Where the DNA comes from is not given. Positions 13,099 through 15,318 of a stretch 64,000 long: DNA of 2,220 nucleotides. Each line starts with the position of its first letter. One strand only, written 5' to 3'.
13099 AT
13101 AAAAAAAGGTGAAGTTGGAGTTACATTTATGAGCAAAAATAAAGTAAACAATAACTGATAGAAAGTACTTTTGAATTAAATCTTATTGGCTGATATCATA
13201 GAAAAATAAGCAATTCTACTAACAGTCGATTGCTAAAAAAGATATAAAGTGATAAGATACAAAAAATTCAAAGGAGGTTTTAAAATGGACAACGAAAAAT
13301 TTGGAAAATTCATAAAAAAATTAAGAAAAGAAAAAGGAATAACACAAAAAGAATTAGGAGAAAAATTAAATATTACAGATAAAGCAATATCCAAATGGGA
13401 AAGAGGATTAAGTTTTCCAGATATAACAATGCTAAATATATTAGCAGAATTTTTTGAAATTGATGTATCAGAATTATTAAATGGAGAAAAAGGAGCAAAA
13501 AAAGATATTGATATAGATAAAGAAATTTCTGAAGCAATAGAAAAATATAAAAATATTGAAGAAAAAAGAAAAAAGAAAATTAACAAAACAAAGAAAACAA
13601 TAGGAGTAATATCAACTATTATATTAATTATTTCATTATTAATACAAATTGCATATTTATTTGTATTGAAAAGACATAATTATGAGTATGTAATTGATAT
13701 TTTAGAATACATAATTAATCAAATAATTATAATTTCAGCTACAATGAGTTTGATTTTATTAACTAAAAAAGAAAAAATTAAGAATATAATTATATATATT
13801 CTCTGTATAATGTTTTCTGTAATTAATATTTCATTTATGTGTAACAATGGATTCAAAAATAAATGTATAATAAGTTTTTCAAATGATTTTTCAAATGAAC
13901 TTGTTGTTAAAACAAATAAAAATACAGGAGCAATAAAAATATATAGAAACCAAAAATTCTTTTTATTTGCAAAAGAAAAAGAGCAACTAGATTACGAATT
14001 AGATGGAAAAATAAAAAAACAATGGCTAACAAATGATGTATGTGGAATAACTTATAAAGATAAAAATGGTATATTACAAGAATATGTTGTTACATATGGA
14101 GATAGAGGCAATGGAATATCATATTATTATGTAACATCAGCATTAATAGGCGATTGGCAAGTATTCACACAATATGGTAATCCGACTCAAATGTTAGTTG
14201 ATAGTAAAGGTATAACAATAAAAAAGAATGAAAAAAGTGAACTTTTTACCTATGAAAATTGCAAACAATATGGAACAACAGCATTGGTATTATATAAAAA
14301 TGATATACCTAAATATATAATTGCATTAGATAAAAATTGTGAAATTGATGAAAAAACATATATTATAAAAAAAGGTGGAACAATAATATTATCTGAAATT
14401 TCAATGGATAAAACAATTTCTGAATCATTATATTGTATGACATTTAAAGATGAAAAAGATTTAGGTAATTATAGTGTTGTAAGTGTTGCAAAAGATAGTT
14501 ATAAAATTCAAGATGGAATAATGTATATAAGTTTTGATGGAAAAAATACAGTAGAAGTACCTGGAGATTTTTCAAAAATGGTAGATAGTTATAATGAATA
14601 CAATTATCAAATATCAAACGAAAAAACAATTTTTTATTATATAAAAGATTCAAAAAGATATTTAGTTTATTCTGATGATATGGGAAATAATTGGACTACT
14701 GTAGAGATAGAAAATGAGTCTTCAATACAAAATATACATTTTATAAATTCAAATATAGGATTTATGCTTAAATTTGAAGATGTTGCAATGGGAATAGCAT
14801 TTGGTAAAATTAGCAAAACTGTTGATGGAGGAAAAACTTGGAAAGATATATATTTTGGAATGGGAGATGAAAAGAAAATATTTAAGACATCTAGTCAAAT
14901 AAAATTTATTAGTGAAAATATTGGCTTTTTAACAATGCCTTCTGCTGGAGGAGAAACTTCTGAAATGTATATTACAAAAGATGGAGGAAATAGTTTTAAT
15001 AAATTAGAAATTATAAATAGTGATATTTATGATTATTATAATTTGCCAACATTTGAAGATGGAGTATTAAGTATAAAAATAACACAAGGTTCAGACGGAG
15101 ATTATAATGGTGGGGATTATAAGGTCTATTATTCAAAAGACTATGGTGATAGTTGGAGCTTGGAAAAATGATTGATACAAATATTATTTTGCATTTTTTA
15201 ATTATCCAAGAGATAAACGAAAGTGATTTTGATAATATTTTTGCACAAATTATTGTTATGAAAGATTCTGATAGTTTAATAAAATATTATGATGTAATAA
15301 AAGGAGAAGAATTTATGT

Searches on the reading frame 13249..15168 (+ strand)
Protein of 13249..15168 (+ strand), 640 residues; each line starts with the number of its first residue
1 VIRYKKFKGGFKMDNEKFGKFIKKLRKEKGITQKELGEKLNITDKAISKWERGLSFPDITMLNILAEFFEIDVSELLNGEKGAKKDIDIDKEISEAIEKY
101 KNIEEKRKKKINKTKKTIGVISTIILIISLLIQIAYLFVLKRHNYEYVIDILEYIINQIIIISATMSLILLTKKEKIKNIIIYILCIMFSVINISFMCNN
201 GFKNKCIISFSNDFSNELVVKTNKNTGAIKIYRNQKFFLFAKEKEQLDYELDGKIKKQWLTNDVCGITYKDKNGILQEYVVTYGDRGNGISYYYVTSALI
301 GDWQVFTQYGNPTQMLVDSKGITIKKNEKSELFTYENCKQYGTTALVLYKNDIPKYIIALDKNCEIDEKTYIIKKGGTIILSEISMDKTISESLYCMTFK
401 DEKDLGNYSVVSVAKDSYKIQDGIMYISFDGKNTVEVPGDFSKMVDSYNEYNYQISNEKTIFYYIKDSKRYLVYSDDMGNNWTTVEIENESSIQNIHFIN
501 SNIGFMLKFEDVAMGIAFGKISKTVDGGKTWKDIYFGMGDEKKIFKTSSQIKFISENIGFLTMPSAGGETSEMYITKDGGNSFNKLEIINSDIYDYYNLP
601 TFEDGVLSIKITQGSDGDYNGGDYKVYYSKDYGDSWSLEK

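Call 77: search_protein_families(library=pfam, proteins=[window:13249-15168:+], max_evalue=0.0001)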
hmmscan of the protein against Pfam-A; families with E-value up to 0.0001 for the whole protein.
window:13249-15168:+ (640 aa): 4 families
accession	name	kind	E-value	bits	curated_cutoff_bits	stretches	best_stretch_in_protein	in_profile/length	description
PF01381.28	HTH_3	-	3.7e-14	52.9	23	1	22-76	1-55/55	Helix-turn-helix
PF12844.13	HTH_19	-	1.9e-12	47.3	30.2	1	19-80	1-62/64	Helix-turn-helix domain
PF15902.12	Sortilin-Vps10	-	1.3e-08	34.5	33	1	521-637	3-110/446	Sortilin, neurotensin receptor 3,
PF13560.12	HTH_31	-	3.8e-07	30.7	27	1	18-75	2-60/64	Helix-turn-helix domain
